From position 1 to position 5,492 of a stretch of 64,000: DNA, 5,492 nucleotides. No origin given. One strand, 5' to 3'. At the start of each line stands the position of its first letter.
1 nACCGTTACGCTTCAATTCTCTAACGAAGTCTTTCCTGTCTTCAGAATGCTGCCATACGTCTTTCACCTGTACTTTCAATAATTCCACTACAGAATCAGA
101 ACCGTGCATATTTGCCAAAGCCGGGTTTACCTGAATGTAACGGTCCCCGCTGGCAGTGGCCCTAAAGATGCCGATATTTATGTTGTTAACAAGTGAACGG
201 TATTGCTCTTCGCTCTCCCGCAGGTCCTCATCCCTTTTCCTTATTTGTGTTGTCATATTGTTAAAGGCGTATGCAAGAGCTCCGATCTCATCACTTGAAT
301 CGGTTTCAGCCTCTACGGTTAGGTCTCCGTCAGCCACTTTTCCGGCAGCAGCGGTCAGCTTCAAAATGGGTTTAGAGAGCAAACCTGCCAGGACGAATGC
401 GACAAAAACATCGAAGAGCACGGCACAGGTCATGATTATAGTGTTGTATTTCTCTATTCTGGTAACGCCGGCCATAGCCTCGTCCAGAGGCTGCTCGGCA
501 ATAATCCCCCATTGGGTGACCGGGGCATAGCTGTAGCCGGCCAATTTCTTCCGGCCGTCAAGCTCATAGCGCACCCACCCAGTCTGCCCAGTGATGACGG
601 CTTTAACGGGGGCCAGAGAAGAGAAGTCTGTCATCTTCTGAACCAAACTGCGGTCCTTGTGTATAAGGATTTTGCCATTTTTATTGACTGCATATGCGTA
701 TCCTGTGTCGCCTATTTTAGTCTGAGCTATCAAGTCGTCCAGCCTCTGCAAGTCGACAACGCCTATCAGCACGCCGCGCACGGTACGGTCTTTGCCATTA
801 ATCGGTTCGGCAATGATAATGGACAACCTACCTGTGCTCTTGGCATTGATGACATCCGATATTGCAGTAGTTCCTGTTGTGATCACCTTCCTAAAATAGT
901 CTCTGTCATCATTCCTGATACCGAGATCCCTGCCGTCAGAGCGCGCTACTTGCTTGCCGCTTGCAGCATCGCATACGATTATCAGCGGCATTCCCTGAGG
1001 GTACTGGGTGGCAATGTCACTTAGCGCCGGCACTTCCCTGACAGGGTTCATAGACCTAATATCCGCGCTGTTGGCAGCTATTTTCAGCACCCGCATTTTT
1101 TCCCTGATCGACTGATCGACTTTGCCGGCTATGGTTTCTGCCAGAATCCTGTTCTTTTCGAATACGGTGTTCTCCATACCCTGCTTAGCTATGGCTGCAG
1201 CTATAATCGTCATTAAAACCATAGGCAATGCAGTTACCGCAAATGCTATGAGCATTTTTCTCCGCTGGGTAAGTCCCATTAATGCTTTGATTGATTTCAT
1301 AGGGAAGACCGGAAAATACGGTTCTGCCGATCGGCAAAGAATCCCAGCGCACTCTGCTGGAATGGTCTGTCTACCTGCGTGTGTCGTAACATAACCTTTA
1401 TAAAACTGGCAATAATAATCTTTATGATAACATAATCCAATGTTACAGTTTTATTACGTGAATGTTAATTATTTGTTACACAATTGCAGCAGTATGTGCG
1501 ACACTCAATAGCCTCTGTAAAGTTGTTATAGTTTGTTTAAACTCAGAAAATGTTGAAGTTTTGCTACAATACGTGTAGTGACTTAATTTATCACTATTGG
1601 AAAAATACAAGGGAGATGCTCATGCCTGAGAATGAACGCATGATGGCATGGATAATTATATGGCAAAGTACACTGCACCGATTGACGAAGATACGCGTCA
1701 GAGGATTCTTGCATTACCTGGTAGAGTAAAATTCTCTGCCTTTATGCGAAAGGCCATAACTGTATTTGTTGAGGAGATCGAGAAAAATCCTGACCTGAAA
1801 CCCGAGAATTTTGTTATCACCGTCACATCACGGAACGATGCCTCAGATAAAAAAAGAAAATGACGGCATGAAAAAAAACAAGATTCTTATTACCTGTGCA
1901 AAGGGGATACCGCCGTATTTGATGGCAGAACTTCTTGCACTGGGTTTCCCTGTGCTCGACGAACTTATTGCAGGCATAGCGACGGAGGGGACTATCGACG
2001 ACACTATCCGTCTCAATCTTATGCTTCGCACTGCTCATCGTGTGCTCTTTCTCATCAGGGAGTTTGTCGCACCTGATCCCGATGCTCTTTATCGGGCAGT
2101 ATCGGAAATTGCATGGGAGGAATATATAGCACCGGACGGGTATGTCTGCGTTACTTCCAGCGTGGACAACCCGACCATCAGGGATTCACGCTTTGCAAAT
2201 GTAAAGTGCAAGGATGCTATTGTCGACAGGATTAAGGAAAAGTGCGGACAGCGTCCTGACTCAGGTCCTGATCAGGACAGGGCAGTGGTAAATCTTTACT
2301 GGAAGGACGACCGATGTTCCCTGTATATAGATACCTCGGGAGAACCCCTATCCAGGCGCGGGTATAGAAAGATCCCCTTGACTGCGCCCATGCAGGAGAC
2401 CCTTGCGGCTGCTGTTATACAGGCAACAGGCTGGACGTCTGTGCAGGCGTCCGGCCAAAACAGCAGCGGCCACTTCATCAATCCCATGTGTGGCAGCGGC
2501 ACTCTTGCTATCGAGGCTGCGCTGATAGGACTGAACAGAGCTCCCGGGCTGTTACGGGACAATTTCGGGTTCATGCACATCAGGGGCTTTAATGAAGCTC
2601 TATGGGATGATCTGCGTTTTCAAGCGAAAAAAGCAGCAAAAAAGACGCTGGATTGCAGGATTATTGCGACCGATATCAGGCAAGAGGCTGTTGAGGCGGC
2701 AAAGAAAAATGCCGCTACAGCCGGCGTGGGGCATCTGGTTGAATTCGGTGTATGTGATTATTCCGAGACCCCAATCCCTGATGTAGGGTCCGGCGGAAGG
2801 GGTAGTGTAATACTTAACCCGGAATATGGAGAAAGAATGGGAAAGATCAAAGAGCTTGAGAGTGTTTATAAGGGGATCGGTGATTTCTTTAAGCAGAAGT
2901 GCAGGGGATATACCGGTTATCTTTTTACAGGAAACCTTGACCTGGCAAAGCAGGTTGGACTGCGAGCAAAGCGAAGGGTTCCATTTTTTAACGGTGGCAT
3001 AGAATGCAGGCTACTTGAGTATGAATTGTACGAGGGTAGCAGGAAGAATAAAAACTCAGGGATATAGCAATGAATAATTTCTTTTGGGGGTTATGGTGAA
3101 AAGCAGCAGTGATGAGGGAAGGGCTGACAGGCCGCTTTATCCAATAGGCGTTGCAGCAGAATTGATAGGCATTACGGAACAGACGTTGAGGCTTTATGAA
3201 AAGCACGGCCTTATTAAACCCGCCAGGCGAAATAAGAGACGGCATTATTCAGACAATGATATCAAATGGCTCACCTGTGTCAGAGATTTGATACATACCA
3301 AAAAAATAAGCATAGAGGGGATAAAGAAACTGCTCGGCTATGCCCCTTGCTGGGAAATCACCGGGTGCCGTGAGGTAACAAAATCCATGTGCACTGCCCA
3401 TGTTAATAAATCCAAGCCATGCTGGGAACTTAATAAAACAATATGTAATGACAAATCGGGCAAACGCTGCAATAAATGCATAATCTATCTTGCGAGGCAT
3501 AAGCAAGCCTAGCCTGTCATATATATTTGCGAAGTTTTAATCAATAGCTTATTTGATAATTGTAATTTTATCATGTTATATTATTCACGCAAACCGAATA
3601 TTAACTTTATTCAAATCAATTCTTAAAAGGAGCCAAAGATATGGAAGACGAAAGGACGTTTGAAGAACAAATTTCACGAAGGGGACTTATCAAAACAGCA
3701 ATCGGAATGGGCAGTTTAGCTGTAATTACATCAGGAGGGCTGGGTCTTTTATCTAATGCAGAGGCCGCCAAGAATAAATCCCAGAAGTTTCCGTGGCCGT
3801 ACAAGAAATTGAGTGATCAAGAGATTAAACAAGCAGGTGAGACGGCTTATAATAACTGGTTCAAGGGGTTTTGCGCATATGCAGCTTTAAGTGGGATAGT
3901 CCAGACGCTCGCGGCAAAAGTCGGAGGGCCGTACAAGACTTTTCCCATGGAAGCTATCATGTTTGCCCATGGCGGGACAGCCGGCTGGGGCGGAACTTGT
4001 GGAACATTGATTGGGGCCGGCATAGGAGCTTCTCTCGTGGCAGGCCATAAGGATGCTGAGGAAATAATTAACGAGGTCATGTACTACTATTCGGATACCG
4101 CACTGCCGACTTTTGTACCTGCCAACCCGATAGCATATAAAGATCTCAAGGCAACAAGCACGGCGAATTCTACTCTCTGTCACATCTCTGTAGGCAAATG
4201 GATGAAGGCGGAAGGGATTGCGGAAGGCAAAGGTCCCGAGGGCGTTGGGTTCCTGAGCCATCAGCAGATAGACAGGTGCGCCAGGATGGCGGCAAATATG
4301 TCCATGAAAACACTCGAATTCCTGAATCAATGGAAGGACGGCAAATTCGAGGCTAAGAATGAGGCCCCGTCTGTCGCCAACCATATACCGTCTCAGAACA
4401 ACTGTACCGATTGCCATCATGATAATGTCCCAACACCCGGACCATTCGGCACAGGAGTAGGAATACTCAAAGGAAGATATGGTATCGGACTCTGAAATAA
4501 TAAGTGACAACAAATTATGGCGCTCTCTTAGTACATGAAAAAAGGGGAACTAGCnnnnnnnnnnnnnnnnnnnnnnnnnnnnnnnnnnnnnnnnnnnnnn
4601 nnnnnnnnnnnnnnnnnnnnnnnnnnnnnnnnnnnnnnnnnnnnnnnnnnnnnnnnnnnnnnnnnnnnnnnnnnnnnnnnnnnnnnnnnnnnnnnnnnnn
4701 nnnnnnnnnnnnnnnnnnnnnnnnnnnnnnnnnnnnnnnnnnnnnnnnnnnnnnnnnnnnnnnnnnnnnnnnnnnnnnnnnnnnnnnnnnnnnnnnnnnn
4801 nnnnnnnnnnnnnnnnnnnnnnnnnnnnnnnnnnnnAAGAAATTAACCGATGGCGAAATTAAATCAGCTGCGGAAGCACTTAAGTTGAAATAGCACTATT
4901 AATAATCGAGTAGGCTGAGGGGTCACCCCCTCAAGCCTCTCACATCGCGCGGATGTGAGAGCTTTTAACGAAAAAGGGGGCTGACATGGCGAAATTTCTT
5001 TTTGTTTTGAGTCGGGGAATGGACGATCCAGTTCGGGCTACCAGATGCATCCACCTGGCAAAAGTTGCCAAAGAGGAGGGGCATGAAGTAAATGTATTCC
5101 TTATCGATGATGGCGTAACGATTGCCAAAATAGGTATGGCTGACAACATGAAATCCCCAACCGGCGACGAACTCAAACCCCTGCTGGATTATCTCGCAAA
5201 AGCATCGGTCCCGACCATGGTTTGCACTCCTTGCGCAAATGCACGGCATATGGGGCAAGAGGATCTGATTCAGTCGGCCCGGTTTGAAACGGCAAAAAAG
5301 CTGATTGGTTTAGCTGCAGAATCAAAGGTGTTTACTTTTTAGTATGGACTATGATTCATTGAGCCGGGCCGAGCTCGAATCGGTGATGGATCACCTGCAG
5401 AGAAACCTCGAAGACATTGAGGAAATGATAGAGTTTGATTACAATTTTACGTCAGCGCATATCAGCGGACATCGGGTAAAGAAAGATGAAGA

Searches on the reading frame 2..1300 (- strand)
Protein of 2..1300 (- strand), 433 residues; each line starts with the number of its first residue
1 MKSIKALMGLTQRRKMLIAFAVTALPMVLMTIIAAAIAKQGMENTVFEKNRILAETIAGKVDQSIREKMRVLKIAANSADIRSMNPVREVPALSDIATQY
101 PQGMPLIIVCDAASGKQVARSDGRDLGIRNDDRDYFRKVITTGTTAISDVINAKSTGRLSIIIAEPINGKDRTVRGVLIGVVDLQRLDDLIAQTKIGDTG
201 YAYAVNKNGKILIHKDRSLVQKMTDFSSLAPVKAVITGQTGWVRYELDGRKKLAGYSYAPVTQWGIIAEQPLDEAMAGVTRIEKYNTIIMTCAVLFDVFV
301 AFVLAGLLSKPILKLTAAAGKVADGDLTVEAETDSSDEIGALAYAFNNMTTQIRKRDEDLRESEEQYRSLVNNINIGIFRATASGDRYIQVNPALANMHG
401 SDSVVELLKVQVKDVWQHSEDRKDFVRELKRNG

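Call 73: search_protein_families(library=pfam, proteins=[window:2-1300:-], max_evalue=0.00001)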
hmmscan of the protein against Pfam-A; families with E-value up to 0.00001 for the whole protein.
window:2-1300:- (433 aa): 4 families
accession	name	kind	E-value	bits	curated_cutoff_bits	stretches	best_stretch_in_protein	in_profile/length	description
PF02743.24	dCache_1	-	2.7e-23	83.2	45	1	113-268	76-239/240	Cache domain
PF17201.10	Cache_3-Cache_2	-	1.5e-17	64.3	27.7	1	165-284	165-298/299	Cache 3/Cache 2 fusion domain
PF00672.30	HAMP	-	8.1e-14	52.1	25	1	303-354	1-52/53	HAMP domain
PF13188.13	PAS_8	-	2.3e-06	27.8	21.8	1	365-422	1-53/65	PAS domain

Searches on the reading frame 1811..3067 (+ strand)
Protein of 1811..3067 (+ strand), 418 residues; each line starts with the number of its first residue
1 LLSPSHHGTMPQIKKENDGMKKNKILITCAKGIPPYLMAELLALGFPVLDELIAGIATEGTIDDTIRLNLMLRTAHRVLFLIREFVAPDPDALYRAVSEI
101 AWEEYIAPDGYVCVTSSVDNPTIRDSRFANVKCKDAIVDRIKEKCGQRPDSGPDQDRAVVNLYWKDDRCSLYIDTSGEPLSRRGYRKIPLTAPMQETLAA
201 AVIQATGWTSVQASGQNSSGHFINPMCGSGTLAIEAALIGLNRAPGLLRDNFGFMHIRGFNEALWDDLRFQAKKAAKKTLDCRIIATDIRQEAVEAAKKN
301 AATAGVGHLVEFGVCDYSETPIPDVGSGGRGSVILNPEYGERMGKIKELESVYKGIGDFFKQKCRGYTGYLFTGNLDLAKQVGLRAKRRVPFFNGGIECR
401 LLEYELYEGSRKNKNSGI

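Call 73: search_protein_families(library=pfam, proteins=[window:1811-3067:+], max_evalue=0.00001)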
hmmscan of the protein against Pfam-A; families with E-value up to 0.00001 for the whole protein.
window:1811-3067:+ (418 aa): 3 families
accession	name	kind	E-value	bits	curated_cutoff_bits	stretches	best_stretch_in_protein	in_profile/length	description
PF01170.24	UPF0020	-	3e-40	138.5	22.3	1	183-401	1-195/197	RMKL-like, methyltransferase domain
PF22020.1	RlmL_1st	-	5e-11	42.8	27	1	24-79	1-55/55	RlmL ferredoxin-like domain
PF02926.22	THUMP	-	5.8e-10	39.9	20.6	1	89-174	3-84/84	THUMP domain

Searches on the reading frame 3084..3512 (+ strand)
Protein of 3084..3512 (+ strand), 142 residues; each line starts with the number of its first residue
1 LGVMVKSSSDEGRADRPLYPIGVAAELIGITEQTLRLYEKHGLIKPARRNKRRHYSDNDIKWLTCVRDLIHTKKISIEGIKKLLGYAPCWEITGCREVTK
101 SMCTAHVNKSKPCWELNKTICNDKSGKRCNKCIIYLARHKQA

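Call 73: search_protein_families(library=pfam, proteins=[window:3084-3512:+], max_evalue=0.00001)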
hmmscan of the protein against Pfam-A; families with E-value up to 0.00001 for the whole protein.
window:3084-3512:+ (142 aa): 2 families
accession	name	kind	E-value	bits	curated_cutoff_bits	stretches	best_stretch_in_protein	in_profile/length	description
PF13411.12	MerR_1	-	7.4e-17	61.7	21.6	1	19-84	1-66/69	MerR HTH family regulatory protein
PF00376.29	MerR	-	1e-10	41.7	28.2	1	21-55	2-38/38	MerR family regulatory protein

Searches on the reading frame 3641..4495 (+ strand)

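Call 73: search_protein_families(library=pfam, proteins=[window:3641-4495:+], max_evalue=0.00001)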
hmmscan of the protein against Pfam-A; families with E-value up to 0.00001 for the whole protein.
window:3641-4495:+ (284 aa): 1 family
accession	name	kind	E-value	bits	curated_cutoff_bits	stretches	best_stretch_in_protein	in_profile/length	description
PF09719.15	C_GCAxxG_C_C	-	5.1e-07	30.2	27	1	86-223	7-114/118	Putative redox-active protein (C_GCAxxG_C_C)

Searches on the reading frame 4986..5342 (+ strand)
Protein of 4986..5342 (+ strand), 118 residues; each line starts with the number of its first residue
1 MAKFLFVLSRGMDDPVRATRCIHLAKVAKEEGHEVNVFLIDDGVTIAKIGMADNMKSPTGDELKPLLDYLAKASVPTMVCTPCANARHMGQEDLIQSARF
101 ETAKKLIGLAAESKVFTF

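Call 73: search_protein_families(library=pfam, proteins=[window:4986-5342:+], max_evalue=0.00001)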
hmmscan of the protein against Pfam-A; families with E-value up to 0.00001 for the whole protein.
window:4986-5342:+ (118 aa): 1 family
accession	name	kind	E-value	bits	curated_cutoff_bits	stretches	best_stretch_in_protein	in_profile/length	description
PF02635.20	DsrE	-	1.4e-16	61.2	22.7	1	3-118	2-116/116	DsrE/DsrF-like family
